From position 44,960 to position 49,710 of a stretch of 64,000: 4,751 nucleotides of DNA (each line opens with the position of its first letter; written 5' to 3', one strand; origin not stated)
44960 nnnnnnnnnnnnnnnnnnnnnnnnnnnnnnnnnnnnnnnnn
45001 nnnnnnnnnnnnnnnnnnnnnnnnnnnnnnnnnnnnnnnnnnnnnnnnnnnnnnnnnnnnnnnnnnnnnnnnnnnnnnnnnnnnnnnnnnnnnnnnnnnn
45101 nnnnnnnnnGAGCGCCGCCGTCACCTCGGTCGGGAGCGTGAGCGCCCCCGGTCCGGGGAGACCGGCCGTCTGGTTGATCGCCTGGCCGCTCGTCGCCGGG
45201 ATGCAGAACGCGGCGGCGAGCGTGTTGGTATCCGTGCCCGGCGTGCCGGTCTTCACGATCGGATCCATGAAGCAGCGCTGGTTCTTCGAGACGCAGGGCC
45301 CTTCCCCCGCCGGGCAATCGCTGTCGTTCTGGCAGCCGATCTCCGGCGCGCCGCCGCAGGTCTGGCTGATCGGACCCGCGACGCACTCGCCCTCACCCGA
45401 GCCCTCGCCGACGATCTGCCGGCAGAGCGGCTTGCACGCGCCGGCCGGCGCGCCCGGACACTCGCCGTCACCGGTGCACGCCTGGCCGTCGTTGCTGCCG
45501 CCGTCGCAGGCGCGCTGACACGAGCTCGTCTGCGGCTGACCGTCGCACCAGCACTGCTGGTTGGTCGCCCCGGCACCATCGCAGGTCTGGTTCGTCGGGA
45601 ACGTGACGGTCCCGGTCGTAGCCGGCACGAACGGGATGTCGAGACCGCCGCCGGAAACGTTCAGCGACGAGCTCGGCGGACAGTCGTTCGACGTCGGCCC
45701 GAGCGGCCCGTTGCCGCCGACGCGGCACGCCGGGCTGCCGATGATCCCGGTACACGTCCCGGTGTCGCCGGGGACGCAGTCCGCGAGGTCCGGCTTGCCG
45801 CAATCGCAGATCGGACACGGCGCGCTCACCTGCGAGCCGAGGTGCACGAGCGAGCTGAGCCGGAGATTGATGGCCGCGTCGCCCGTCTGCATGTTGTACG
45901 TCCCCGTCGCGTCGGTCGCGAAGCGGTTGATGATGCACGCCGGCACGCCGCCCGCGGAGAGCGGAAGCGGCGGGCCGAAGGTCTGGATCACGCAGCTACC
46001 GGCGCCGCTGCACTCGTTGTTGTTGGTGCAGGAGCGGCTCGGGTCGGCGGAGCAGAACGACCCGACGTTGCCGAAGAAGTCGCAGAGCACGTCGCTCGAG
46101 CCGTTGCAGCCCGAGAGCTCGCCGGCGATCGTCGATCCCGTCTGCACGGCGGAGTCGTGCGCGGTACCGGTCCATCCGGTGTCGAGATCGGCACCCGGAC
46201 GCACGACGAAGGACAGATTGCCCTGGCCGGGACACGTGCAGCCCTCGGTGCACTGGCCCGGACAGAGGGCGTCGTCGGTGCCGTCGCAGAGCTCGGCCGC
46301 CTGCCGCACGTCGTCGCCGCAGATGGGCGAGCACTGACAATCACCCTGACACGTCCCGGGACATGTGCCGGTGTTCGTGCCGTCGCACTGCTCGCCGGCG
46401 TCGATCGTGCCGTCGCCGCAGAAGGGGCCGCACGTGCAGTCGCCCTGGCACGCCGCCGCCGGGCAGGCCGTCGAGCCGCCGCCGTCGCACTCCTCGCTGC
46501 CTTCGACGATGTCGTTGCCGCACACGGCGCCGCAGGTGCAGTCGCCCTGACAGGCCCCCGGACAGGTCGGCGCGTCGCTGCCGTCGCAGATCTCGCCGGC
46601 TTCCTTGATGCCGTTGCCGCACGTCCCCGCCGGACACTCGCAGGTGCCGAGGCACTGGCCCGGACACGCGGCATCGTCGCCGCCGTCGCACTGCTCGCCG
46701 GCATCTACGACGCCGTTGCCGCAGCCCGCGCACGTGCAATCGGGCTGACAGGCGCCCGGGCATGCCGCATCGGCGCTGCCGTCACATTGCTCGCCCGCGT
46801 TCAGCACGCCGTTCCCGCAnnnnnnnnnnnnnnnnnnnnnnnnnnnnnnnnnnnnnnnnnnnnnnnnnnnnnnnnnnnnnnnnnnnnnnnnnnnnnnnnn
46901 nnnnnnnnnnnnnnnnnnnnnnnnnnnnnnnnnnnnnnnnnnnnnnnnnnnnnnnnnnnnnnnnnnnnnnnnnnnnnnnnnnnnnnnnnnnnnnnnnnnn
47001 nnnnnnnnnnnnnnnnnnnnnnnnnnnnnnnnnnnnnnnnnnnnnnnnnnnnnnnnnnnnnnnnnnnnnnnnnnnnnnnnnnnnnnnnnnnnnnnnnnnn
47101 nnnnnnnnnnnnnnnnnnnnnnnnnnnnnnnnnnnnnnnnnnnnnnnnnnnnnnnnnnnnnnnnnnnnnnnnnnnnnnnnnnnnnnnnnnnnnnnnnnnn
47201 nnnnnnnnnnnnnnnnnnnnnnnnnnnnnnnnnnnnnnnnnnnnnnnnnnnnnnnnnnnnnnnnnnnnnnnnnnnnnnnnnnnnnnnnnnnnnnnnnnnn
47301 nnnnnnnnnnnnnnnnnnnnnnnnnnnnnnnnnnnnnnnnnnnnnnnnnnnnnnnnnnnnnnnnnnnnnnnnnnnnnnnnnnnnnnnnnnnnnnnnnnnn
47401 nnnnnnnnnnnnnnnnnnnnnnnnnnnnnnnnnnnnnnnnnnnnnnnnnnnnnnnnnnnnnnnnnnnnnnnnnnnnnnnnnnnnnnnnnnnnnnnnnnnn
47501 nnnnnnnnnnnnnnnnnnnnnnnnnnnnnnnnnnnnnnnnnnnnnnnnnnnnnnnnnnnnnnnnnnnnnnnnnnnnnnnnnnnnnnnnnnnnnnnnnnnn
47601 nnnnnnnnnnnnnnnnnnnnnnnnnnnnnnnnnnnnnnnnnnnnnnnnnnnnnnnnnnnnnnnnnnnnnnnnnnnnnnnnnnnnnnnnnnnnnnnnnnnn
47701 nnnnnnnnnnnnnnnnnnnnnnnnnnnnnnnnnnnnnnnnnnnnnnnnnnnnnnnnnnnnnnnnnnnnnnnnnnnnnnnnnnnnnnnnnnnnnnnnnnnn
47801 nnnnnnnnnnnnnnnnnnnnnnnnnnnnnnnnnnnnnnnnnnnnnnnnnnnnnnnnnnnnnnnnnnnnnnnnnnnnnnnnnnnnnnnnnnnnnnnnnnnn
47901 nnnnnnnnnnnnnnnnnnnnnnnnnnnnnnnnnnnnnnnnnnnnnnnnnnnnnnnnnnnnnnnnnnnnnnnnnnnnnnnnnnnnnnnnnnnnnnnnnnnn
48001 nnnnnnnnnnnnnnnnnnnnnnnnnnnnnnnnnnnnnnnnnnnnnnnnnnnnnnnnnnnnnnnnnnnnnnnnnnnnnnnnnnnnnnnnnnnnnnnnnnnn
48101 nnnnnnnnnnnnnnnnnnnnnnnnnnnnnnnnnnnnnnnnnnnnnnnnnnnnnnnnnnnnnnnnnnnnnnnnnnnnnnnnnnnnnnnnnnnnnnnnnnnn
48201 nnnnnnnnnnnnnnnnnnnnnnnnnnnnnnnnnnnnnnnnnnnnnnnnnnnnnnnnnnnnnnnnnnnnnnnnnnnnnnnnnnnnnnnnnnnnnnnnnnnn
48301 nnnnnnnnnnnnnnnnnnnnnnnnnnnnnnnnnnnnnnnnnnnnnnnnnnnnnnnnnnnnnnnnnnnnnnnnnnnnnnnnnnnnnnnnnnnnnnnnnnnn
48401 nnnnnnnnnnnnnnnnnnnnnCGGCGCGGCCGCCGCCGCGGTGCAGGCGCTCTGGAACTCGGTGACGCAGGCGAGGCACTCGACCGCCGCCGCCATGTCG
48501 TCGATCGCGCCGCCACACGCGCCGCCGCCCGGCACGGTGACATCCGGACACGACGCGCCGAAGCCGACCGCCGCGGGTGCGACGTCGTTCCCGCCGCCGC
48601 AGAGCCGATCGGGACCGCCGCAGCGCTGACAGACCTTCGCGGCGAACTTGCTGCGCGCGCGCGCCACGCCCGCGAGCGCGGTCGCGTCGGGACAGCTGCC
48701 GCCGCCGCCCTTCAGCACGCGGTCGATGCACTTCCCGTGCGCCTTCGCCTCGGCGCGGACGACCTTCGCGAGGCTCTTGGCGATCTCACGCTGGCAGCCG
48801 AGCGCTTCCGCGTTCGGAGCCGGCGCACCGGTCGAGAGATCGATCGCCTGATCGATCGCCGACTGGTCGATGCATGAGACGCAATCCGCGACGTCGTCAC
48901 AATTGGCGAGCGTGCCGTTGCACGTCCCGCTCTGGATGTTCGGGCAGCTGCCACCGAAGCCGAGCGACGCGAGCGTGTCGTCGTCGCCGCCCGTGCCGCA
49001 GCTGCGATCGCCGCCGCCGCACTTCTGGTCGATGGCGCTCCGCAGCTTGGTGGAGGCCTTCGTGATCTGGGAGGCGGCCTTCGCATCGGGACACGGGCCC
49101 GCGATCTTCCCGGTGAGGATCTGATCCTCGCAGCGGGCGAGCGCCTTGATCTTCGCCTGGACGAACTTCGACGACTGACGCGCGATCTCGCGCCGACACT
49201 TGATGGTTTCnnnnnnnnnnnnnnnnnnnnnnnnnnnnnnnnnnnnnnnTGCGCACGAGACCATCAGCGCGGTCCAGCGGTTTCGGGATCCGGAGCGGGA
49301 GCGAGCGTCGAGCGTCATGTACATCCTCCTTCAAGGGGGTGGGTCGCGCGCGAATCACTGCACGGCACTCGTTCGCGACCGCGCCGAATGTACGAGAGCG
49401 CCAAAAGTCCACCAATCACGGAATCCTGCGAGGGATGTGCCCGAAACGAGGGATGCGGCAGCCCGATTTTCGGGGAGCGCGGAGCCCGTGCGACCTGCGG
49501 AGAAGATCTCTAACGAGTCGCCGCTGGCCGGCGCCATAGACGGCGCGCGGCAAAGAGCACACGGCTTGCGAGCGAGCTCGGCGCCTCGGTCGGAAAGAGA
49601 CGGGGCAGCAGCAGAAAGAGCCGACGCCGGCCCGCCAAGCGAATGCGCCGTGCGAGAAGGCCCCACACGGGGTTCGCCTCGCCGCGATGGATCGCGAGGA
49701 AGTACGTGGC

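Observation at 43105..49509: Giant modular cysteine-rich secreted protein, wired to a sensor-less sigma-54 activator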

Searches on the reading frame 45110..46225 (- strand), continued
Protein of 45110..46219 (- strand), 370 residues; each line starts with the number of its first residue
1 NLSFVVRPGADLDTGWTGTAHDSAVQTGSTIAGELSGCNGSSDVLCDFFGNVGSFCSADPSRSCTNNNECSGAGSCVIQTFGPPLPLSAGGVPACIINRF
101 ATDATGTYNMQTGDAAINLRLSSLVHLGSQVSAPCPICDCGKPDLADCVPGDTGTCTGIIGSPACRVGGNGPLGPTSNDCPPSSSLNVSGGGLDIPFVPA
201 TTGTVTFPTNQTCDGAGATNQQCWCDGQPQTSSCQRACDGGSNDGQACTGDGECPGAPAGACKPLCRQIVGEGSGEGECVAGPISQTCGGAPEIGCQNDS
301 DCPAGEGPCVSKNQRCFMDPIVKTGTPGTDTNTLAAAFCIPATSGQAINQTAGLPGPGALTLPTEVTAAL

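Call 79: search_protein_representatives(alignment_id=A2)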
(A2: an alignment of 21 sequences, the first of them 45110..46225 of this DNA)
Query: 21 sequences, 399 profile positions. Proteins with E-value up to 0.001 (for the whole library): 1495; up to 1e-10: 975; up to 1e-30: 295. The best 150 are listed.
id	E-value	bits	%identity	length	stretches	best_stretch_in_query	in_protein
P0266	4.4e-163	559.5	-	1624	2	65-393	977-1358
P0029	1.1e-141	489.0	-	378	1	66-399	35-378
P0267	9.0e-137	472.9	-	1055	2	21-392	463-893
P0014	8.3e-128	443.3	-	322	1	86-398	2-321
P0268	2.3e-127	441.9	-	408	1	1-399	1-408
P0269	4.1e-111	388.4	-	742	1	74-392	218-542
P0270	1.2e-106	373.6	-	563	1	86-393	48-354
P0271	2.8e-105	369.2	-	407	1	10-393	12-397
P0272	6.2e-103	361.4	-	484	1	64-392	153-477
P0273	6.9e-101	354.7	-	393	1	53-393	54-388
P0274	1.4e-96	340.6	-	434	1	154-393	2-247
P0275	1.7e-94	333.6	-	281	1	1-250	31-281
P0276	6.5e-92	325.1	-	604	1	97-392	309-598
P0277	1.6e-91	323.9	-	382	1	85-398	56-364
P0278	4.4e-87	309.2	-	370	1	65-394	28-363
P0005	4.0e-56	207.3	-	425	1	121-390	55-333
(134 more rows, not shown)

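Call 91: search_protein_families(library=pfam, alignment_id=A1, max_evalue=0.01)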
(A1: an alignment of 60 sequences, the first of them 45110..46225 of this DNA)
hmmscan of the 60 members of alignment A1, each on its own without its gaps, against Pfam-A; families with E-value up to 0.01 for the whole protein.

A. member 1, window:45110-46225:- (372 aa): 0 families

B. families by the number of members that match (of 60 scanned): 2 families
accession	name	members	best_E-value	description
PF13948.11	DUF4215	1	0.00014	Domain of unknown function (DUF4215)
PF05790.21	C2-set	1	0.00091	Immunoglobulin C2-set domain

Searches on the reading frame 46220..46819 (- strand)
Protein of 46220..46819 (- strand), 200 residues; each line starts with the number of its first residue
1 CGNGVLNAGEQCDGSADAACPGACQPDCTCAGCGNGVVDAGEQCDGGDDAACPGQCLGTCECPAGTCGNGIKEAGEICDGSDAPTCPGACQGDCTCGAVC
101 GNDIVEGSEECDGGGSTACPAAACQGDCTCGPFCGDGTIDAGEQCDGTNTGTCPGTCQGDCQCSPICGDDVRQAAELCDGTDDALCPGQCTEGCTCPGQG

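Call 9: search_protein_families(library=pfam, proteins=[window:46220-46819:-], max_evalue=10)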
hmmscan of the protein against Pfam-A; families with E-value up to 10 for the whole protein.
seq(200 aa): 1 family
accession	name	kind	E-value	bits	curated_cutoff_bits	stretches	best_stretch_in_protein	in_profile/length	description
PF13948.11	DUF4215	-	0.1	13.3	27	1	127-162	14-47/47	Domain of unknown function (DUF4215)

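Call 10: search_protein_families(library=ncbifam, proteins=[window:46220-46819:-], max_evalue=10)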
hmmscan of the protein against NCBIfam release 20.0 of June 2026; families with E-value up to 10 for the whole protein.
seq(200 aa): 1 family
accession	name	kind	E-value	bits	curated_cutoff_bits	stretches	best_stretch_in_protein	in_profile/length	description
NF042906.1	Moor_cyan_RiPP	subfamily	1.1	9.7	75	1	119-137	43-61/63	cyanobactin class RiPP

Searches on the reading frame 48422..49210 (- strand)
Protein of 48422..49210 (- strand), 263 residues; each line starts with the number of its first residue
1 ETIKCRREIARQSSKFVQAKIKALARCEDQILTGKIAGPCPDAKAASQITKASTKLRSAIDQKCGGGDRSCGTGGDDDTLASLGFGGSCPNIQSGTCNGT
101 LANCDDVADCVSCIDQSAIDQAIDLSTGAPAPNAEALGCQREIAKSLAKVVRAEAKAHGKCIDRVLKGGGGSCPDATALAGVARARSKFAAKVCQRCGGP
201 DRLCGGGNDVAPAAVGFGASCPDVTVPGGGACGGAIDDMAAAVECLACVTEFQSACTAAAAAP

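Call 9: search_protein_families(library=pfam, proteins=[window:48422-49210:-], max_evalue=10)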
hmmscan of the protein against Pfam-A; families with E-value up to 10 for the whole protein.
seq(263 aa): 0 families

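Call 10: search_protein_families(library=ncbifam, proteins=[window:48422-49210:-], max_evalue=10)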
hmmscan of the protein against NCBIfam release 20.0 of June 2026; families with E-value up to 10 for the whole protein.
seq(263 aa): 1 family
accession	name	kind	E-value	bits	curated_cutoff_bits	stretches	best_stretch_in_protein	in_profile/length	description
NF010659.0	PRK14058.1-1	equivalog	0.094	11.8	223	1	98-170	194-263/267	[LysW]-aminoadipate kinase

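Call 26: find_homologous_proteins(query=window:48422-49210:-)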
Query seq(263 aa) (263 aa): 25 proteins with E <= 0.001 among 4365 candidates.
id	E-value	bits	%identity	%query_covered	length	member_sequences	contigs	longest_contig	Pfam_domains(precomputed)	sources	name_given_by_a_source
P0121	2.3e-119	416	100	75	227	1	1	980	-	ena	-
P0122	7.2e-76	273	52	100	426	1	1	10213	-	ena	-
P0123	1.2e-69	253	48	98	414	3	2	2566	-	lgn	-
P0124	3.4e-69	251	48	98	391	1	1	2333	-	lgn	-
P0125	5.3e-69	251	49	98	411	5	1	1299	-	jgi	jgi:hypothetical protein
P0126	1.4e-68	249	48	98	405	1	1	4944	-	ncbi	-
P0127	1.5e-68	249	49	98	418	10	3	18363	-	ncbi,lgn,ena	-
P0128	4.1e-68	248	48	96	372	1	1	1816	-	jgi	jgi:hypothetical protein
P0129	8.6e-68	247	46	98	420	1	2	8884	-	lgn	-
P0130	6.8e-59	218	43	98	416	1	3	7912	-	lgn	-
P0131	2.5e-58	216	46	100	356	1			-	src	-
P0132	6.5e-56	208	41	100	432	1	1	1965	-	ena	-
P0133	1.7e-51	193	38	99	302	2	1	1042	-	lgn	-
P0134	1.4e-50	190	38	98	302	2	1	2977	-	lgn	-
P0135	2.2e-50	190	38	100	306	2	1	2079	-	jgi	jgi:hypothetical protein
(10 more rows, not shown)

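Call 56: predict_structure(alignment_id=A3)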
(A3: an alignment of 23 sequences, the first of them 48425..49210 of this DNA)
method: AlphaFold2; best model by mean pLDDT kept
length: 262 residues; sequences in the alignment: 23
mean_pLDDT: 91.0   pTM: 0.88
mean pLDDT of the five models: 91.0, 87.8, 87.4, 87.1, 85.8
residues with pLDDT >= 90: 185; 70-90: 74; 50-70: 3; < 50: 0
segments of 3 or more residues with pLDDT < 50: none
pLDDT, mean of each block of 10 residues (from residue 1): 91 96 96 94 97 96 91 86 86 78 92 92 87 95 95 93 90 88 94 96 91 93 81 92 93 85 79
secondary structure, 60 per line:
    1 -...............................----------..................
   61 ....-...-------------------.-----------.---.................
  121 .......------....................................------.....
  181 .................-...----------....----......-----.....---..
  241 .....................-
elements in order: H2-32 H43-64 H104-127 H134-169 H176-197 H212-215 E220-225 E231-235 H239-261

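Call 69: search_solved_structures(query=A3, max_evalue=1)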
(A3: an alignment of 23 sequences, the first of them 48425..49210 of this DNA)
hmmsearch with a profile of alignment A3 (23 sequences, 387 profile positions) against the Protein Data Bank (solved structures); distinct sequences matched with E-value up to 1: 12.
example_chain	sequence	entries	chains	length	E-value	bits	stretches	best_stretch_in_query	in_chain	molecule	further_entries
5l0f_A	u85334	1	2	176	0.39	13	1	6-73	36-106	Vinculin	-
3myi_A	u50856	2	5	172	0.39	13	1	6-73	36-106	Vinculin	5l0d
5l0j_A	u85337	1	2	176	0.41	13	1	6-73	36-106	Vinculin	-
5l0c_A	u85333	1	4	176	0.41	13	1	6-73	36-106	Vinculin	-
4pr9_A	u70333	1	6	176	0.41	12.9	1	6-73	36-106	Vinculin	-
5l0h_A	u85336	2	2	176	0.42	12.9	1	6-73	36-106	Vinculin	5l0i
5l0g_A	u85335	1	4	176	0.42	12.9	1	6-73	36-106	Vinculin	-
9qwo_A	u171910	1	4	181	0.44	12.9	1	7-73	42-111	Isoform 1 of Vinculin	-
1qkr_A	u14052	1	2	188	0.46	12.8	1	7-73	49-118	VINCULIN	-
1rke_B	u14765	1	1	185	0.46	12.8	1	7-73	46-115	VCL protein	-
3h2u_A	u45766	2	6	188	0.48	12.7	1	7-73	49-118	Vinculin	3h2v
3jbi_V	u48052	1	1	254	0.82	12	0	7-73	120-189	Vinculin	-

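Call 92: search_protein_families(library=pfam, alignment_id=A3, max_evalue=0.01)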
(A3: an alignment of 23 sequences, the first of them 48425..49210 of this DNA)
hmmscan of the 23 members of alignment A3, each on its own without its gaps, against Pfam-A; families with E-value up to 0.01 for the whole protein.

A. member 1, window:48425-49210:- (262 aa): 0 families

B. families by the number of members that match (of 23 scanned): 2 families
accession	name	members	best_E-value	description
PF13948.11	DUF4215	3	0.0074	Domain of unknown function (DUF4215)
PF23004.2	PHDvar_NSD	1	0.0045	Histone-lysine N-methyltransferase NSD-like, variant PHD zinc finger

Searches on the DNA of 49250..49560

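Call 88: search_rna_families(source=window, start=49250, end=49560, threshold=evalue, max_evalue=1)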
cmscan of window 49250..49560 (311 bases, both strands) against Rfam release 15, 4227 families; matches with E-value up to 1: 2.
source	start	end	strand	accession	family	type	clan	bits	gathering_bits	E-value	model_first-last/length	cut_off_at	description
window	49460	49549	+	RF02226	sX7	Gene; sRNA;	-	17.8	55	0.3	1-95/95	no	Xanthomonas sRNA sX7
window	49428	49469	-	RF04218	HCV_5BSL1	Cis-reg;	-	16.1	44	0.49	1-47/47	no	Hepatitis C virus stem-loop I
